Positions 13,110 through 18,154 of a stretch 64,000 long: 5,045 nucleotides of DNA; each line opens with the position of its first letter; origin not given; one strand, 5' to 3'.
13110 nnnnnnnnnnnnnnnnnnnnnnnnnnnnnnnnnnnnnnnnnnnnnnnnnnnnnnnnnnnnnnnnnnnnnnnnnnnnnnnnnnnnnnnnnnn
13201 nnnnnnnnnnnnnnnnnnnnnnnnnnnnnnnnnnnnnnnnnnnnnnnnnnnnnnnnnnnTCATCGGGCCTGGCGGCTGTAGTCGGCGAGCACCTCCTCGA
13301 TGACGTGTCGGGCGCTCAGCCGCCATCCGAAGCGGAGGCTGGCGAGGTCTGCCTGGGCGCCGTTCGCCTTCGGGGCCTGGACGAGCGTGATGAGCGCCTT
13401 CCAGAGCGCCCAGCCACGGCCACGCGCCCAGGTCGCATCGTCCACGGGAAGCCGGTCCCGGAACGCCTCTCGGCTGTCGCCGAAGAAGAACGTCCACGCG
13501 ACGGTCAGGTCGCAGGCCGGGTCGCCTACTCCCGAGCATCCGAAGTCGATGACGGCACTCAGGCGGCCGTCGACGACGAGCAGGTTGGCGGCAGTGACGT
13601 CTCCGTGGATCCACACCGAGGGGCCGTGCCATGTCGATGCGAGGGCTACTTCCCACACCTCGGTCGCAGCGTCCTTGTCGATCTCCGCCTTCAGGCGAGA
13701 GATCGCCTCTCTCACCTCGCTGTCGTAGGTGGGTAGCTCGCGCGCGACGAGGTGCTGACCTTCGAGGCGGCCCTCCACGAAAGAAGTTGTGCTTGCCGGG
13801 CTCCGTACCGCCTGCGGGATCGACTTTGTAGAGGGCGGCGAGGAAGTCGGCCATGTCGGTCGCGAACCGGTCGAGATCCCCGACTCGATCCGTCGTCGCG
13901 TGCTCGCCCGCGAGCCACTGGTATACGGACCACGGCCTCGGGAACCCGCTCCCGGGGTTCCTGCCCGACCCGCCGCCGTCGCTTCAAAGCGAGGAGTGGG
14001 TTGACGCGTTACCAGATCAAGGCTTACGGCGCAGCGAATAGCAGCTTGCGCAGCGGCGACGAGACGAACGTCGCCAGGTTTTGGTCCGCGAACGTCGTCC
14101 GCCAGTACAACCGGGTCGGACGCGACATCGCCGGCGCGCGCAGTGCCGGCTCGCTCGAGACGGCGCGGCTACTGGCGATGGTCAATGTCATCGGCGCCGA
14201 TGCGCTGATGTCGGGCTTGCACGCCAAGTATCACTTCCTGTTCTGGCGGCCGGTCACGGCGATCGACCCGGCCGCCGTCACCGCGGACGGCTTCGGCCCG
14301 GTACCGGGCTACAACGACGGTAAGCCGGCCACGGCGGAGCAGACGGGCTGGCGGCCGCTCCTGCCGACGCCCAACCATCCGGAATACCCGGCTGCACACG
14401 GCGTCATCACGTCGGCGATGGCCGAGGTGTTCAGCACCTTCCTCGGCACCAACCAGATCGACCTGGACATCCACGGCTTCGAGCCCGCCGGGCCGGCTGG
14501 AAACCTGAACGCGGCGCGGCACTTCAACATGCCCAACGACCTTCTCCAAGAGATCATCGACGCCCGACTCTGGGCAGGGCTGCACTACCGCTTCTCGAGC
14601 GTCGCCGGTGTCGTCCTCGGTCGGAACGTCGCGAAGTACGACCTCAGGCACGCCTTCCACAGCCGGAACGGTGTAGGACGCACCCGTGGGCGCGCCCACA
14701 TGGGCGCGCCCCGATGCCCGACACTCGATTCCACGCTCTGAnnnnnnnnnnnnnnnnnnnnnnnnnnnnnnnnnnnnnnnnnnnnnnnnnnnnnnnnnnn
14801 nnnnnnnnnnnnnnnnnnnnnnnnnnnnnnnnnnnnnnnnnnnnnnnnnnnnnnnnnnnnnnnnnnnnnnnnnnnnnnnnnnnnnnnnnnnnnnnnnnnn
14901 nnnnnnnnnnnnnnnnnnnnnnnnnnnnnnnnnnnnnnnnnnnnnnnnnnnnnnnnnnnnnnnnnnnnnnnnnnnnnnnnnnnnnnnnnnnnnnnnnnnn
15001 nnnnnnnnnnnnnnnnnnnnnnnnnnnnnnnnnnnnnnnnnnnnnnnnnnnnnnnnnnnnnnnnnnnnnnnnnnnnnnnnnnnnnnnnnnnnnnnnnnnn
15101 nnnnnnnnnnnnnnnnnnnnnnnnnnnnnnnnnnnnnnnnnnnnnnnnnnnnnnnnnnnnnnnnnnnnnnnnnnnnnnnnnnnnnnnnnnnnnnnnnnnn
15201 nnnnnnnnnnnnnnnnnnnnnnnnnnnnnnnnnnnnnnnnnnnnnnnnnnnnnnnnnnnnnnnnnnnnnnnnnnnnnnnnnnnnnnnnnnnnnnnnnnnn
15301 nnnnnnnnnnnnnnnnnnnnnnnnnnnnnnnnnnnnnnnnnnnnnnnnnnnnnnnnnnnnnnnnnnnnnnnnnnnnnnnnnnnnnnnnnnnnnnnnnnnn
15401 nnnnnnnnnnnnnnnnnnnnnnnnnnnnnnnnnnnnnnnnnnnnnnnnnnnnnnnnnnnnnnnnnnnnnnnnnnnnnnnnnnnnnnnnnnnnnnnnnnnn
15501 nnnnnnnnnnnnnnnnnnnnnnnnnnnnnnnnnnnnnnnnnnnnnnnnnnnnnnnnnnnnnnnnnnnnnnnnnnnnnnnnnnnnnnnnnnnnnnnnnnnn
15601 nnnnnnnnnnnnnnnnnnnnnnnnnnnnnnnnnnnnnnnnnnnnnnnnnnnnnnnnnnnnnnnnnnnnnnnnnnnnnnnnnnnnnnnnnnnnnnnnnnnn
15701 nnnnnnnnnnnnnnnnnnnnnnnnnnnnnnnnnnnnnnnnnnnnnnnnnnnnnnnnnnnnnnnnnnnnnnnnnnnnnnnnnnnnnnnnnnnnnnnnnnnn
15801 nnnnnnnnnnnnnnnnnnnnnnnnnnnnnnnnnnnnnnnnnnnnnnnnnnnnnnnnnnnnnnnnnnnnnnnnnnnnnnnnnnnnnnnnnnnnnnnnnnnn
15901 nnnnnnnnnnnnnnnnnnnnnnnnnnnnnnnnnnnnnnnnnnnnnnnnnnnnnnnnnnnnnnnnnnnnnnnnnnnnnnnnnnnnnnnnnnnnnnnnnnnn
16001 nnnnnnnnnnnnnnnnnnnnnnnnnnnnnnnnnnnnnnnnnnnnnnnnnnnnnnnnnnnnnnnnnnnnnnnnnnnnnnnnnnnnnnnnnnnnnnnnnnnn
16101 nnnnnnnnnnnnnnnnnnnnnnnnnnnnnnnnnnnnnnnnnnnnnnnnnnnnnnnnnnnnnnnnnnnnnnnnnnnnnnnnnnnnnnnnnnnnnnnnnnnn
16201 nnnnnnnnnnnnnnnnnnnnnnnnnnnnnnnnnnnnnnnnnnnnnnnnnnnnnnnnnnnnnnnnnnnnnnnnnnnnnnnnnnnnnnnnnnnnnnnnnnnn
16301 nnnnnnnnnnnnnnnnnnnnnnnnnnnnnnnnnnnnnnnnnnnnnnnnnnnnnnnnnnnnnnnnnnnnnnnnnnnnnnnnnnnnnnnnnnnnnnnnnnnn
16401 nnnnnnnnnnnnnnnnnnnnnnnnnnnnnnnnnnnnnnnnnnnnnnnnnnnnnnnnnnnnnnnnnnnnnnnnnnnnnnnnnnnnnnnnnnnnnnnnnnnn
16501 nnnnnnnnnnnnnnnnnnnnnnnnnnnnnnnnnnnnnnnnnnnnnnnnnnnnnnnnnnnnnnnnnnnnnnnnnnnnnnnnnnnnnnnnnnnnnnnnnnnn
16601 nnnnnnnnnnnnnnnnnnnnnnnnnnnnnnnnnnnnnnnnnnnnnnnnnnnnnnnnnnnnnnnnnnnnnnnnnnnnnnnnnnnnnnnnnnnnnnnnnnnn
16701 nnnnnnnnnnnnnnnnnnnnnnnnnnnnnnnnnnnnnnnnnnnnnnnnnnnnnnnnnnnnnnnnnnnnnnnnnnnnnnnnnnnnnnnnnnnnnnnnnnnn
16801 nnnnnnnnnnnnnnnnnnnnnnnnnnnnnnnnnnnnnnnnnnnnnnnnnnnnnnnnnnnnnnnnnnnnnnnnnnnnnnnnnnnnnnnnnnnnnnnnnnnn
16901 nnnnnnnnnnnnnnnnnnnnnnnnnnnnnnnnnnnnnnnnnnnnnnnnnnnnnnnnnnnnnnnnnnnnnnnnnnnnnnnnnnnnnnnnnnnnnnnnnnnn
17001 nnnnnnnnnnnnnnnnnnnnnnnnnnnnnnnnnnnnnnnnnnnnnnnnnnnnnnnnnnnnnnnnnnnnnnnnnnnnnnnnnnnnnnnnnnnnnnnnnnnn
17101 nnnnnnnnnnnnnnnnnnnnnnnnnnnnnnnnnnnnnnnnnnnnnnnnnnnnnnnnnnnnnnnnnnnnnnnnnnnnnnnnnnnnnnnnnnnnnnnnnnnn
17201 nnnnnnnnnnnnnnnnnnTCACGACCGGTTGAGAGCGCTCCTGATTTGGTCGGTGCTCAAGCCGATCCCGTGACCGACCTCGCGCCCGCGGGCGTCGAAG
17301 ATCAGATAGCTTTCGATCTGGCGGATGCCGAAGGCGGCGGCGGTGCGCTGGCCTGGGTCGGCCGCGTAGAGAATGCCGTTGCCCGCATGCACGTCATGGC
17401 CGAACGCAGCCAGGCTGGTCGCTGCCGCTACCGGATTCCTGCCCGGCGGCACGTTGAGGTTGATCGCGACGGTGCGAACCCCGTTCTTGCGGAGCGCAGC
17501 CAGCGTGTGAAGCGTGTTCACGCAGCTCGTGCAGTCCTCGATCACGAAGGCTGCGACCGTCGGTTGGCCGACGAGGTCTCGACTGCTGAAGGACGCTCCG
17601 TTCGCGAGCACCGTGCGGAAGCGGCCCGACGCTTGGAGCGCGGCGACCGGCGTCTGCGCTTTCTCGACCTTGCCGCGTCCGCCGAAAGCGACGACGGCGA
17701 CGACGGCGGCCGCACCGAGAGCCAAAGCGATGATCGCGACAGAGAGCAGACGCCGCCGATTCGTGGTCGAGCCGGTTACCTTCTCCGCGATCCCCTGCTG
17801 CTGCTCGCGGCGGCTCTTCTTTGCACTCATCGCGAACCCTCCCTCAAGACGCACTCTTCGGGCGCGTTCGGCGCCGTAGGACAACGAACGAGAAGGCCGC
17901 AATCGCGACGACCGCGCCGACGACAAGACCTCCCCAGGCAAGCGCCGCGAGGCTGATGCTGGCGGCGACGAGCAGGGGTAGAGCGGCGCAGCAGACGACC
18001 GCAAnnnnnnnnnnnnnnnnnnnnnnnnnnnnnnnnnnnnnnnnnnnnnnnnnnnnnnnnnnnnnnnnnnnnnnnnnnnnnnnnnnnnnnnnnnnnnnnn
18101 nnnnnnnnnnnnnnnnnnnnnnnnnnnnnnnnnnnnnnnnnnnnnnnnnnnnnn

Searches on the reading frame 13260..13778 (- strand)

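Call 99: search_protein_families(library=pfam, proteins=[window:13260-13778:-], max_evalue=0.05)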
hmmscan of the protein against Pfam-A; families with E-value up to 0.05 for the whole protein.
window:13260-13778:- (172 aa): 3 families
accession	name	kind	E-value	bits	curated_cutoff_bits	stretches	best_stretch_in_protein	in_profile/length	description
PF01636.29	APH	-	2e-21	77.3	23.2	1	20-123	129-239/239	Phosphotransferase enzyme family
PF07914.17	DUF1679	-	0.0034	16.8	24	1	18-92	233-311/414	Uncharacterized oxidoreductase dhs-27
PF21869.3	Dit-like_CBM2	-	0.05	13.4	27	0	34-63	51-78/228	Distal tail component, second carbohydrate binding domain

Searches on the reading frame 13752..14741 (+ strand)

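Call 99: search_protein_families(library=pfam, proteins=[window:13752-14741:+], max_evalue=0.05)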
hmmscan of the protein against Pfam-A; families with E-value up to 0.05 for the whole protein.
window:13752-14741:+ (329 aa): 2 families
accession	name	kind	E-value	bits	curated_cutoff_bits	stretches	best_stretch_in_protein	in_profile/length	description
PF22778.2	VCPO_2nd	-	9.8e-08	32.7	27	1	147-306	9-170/177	VCPO second helical-bundle domain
PF01569.27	PAP2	-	0.0058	16.8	27.2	1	142-293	4-117/130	PAP2 superfamily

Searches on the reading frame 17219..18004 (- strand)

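Call 45: search_protein_families(library=pfam, proteins=[window:17219-18004:-], max_evalue=0.01)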
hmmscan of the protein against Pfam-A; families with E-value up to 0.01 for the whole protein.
window:17219-18004:- (261 aa): 2 families
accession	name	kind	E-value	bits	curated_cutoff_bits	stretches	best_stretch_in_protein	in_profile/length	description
PF08534.16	Redoxin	-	0.00011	22.4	26.6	1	130-243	12-129/148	Redoxin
PF00578.27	AhpC-TSA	-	0.0052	17.2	26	1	134-240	13-119/124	AhpC/TSA family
